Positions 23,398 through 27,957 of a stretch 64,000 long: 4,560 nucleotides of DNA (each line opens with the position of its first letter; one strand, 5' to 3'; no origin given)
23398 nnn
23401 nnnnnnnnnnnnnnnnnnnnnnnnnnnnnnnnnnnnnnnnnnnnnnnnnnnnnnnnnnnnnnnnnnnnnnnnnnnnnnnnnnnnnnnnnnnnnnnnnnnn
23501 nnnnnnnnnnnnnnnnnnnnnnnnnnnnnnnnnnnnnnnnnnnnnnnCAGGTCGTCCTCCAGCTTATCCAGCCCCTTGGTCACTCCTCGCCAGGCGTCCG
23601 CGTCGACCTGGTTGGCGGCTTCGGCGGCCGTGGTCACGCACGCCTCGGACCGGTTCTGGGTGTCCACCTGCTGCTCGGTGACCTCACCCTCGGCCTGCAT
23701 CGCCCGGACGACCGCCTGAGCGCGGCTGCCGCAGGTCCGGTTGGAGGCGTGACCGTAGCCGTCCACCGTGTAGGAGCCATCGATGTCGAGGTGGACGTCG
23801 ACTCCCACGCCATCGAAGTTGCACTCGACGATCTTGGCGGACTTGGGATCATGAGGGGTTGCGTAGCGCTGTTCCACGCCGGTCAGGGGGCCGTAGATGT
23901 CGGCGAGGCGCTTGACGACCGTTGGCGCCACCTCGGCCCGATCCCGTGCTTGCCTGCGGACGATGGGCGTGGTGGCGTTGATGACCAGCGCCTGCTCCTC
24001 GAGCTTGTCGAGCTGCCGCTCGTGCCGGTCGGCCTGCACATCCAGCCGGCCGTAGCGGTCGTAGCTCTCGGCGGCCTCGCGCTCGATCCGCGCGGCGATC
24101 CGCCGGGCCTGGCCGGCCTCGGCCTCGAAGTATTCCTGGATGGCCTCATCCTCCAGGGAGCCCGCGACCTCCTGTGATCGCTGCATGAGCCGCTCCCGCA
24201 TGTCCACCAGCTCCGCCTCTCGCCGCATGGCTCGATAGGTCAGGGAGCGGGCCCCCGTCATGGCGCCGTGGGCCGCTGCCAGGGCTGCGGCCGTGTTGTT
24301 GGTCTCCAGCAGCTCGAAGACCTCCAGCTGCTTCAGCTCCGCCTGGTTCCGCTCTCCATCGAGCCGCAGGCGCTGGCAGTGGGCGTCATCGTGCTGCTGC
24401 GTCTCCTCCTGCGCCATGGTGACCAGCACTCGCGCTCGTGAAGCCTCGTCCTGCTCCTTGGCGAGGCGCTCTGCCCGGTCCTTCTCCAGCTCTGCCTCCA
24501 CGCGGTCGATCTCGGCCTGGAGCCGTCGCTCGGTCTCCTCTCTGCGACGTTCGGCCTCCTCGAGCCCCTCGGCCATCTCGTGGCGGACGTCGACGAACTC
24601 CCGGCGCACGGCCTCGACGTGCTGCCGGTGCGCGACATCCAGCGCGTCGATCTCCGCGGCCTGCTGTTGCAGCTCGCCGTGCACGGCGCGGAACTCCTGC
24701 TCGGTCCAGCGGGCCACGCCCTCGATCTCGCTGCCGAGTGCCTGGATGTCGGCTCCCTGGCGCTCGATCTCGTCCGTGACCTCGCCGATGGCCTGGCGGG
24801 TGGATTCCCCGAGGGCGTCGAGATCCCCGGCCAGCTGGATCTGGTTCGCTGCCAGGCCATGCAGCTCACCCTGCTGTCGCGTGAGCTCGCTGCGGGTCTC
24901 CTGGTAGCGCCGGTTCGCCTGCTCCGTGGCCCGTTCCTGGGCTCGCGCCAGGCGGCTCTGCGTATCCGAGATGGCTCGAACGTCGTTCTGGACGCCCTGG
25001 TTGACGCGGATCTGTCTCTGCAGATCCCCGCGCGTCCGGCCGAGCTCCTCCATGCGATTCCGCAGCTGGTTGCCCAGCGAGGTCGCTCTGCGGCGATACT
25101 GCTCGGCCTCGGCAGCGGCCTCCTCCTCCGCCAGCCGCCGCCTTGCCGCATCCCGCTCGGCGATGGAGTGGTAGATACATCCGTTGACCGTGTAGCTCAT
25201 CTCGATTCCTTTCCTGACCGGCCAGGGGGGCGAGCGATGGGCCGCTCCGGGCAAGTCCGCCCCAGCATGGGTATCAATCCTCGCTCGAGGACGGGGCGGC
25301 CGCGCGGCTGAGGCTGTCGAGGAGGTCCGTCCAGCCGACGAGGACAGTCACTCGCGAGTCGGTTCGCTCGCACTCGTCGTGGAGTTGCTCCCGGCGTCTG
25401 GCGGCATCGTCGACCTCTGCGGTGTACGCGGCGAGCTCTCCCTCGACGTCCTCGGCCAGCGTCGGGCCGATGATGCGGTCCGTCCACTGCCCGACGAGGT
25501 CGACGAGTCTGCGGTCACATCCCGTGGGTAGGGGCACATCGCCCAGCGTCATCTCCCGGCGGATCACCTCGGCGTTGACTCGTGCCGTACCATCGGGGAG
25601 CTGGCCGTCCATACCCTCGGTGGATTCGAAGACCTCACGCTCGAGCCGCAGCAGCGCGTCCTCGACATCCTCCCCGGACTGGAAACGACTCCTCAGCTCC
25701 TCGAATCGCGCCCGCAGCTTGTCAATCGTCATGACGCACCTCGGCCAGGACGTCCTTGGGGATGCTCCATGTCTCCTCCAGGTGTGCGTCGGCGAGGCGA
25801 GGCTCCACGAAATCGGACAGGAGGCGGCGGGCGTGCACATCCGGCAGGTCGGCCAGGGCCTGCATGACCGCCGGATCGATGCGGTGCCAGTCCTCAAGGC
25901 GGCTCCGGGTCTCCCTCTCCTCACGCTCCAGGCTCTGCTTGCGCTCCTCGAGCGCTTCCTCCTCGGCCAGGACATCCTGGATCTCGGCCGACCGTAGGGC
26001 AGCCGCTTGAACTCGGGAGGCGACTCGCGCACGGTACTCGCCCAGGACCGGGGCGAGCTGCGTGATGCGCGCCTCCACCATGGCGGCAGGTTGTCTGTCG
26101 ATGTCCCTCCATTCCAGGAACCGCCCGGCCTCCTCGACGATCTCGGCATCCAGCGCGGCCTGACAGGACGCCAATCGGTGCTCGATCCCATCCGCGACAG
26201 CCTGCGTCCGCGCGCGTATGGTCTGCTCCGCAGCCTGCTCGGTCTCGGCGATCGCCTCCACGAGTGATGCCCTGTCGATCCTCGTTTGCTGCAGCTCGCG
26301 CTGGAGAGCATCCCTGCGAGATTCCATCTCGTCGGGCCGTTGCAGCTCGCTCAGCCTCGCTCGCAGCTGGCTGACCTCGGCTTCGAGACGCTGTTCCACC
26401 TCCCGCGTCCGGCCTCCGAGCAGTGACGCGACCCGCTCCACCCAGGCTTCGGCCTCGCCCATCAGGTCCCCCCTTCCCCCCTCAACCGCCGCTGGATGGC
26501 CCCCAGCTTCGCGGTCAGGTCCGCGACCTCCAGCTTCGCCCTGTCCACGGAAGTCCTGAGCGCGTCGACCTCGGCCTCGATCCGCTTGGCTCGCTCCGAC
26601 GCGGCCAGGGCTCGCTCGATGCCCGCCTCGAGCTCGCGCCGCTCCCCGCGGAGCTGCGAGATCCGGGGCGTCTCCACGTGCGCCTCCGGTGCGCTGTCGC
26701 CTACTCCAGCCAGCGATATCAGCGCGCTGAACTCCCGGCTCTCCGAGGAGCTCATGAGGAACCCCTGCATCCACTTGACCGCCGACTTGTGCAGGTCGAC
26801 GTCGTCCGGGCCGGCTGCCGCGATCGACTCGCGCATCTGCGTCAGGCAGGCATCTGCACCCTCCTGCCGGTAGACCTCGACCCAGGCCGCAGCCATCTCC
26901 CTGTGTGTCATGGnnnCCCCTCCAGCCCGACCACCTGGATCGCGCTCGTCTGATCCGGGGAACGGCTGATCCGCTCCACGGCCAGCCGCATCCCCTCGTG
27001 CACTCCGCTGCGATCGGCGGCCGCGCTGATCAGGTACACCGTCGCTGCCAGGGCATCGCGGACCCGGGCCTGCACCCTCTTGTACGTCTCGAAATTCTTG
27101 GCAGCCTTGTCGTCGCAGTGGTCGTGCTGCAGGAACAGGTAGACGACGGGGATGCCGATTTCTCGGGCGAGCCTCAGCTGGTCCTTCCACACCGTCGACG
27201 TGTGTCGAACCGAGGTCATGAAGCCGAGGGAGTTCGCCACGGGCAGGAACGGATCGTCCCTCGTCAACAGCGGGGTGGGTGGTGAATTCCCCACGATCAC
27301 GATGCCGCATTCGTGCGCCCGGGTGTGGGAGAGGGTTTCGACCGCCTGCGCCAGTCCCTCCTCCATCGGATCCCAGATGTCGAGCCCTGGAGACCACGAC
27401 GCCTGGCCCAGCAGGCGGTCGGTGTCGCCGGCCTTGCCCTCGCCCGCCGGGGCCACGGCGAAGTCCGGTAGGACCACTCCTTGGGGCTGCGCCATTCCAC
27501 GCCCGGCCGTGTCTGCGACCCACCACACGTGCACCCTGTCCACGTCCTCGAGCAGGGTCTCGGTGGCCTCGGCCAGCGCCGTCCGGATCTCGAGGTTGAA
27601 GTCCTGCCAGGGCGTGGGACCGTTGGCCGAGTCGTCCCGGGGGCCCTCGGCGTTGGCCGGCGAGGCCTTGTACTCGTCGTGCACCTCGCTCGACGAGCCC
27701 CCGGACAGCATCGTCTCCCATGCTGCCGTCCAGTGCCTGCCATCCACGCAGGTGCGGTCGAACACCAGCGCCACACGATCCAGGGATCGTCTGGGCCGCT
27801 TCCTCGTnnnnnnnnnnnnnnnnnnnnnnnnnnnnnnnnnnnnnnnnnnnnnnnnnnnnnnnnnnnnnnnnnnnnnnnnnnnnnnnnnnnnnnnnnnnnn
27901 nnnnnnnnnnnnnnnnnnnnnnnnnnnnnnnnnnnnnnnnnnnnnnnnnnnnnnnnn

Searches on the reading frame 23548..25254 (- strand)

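Call 3: search_protein_families(library=pfam, proteins=[window:23548-25254:-], max_evalue=0.01)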
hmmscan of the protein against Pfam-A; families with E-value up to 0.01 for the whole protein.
window:23548-25254:- (569 aa): 0 families

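Call 4: search_protein_families(library=ncbifam, proteins=[window:23548-25254:-], max_evalue=0.01)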
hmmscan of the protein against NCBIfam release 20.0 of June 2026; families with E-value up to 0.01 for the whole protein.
window:23548-25254:- (569 aa): 1 family
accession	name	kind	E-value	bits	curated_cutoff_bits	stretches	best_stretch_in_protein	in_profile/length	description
NF045487.1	ASRP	equivalog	0.0017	17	300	1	38-190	129-278/593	archaea-specific SMC-related protein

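Call 5: search_protein_families(library=padloc, proteins=[window:23548-25254:-], max_evalue=0.1)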
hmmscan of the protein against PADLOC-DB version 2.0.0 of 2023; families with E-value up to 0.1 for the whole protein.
window:23548-25254:- (569 aa): 0 families

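Call 9: search_protein_families(library=pfam, proteins=[window:23548-25254:-], max_evalue=10)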
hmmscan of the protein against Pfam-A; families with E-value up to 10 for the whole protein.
window:23548-25254:- (569 aa): 1 family
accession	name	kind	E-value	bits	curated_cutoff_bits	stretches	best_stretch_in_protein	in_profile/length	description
PF07889.17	DUF1664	-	0.013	16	34.6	2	215-280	34-98/124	Protein of unknown function (DUF1664)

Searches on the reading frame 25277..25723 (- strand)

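Call 20: search_protein_families(library=pfam, proteins=[window:25277-25723:-], max_evalue=1)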
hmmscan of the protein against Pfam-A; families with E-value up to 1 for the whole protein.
window:25277-25723:- (149 aa): 1 family
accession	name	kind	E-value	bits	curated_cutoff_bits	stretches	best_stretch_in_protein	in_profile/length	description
PF00482.28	T2SSF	-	0.12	12.8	25.2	1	2-33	30-61/125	Type II secretion system (T2SS), protein F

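Call 83: search_protein_families(library=ncbifam, proteins=[window:25277-25723:-], max_evalue=0.01)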
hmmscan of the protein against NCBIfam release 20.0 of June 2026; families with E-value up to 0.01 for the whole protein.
window:25277-25723:- (149 aa): 0 families

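Call 84: search_protein_families(library=padloc, proteins=[window:25277-25723:-], max_evalue=0.01)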
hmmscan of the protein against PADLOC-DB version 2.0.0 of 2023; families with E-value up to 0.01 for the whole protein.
window:25277-25723:- (149 aa): 0 families

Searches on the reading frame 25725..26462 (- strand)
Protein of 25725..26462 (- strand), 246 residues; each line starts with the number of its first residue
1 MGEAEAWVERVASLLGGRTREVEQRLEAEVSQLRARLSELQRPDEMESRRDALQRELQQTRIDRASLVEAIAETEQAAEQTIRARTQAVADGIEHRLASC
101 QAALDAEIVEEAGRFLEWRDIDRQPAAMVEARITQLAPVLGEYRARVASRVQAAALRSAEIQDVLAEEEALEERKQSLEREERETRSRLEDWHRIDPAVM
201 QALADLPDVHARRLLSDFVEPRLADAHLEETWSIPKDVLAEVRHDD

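Call 20: search_protein_families(library=pfam, proteins=[window:25725-26462:-], max_evalue=1)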
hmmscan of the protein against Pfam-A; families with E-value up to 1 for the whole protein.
window:25725-26462:- (246 aa): 6 families
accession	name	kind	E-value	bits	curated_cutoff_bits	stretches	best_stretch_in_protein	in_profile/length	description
PF09440.15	eIF3_N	-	0.016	15.9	26.8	1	142-205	69-128/133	eIF3 subunit 6 N terminal domain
PF17675.6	APG6_N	-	0.03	15.2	45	1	25-84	20-82/132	Apg6 coiled-coil region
PF02862.22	DDHD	-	0.073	13.7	28.3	1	21-198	104-223/258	DDHD domain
PF13166.12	AAA_13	-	0.078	12.1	36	1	23-187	323-458/713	AAA domain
PF21037.2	CCDC138_cc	-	0.62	10.6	27.1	1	20-49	28-57/59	Coiled-coil-domain-containing protein 138, coiled-coil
PF12501.13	DUF3708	-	0.95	9.5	24.1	1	56-160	62-140/166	Phosphate ATP-binding cassette transporter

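Call 83: search_protein_families(library=ncbifam, proteins=[window:25725-26462:-], max_evalue=0.01)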
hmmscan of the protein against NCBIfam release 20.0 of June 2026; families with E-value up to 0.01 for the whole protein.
window:25725-26462:- (246 aa): 1 family
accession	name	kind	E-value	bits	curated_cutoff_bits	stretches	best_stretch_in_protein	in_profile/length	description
TIGR02169.1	SMC_prok_A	equivalog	0.0022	15.8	729.4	1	23-196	698-871/1165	chromosome segregation protein SMC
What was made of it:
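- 23545..26911 (-): E (26462-26911), F (25722-26462), G (25274-25732) and H (23545-25200/25254): four coiled-coil-type core proteins. H ends in a conserved small domain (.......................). Only weak coiled-coil-type hits (calls 20, 83).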

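Call 84: search_protein_families(library=padloc, proteins=[window:25725-26462:-], max_evalue=0.01)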
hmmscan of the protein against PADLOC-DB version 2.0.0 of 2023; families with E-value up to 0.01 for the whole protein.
window:25725-26462:- (246 aa): 0 families

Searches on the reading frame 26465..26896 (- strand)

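Call 20: search_protein_families(library=pfam, proteins=[window:26465-26896:-], max_evalue=1)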
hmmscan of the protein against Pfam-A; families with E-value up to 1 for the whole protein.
window:26465-26896:- (144 aa): 7 families
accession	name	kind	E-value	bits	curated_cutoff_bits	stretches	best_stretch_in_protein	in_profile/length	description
PF19220.6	Rod_CreS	-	0.0034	16.9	100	1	83-141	30-88/359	Crescentin, rod domain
PF02403.27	Seryl_tRNA_N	-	0.0096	16.6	28.2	1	78-137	44-103/108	Seryl-tRNA synthetase N-terminal domain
PF12699.13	phiKZ_IP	-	0.015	14.9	27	1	49-124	263-338/387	phiKZ-like phage internal head proteins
PF16526.10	CLZ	-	0.084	13.7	26.7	1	97-139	20-62/71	C-terminal leucine zipper domain of cyclic nucleotide-gated channels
PF07798.16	CCDC90-like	-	0.099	12.9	33.5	1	81-124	112-153/175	Coiled-coil domain-containing protein 90-like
PF04880.18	NUDE_C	-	0.17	12.8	30.9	1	90-140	10-60/177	NUDE protein, C-terminal conserved region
PF10805.13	DUF2730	-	0.28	11.7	24.9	0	86-139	32-87/102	Protein of unknown function (DUF2730)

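Call 83: search_protein_families(library=ncbifam, proteins=[window:26465-26896:-], max_evalue=0.01)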
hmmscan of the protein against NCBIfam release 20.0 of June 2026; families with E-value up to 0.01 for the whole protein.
window:26465-26896:- (144 aa): 1 family
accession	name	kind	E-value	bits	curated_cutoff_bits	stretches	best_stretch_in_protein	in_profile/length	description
TIGR04211.1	SH3_and_anchor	equivalog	0.0031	17.2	65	1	78-137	102-161/198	TIGR04211 family SH3 domain-containing protein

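Call 84: search_protein_families(library=padloc, proteins=[window:26465-26896:-], max_evalue=0.01)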
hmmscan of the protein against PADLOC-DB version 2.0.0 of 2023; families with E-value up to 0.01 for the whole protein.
window:26465-26896:- (144 aa): 0 families

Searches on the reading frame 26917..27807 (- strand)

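Call 100: search_protein_families(library=pfam, proteins=[window:26917-27807:-], max_evalue=10)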
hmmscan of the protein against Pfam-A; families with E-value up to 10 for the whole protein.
seq(297 aa): 1 family
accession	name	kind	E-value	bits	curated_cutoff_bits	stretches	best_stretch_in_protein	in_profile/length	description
PF08827.16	DUF1805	-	0.05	14.3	29.5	1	248-275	30-57/64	Domain of unknown function (DUF1805)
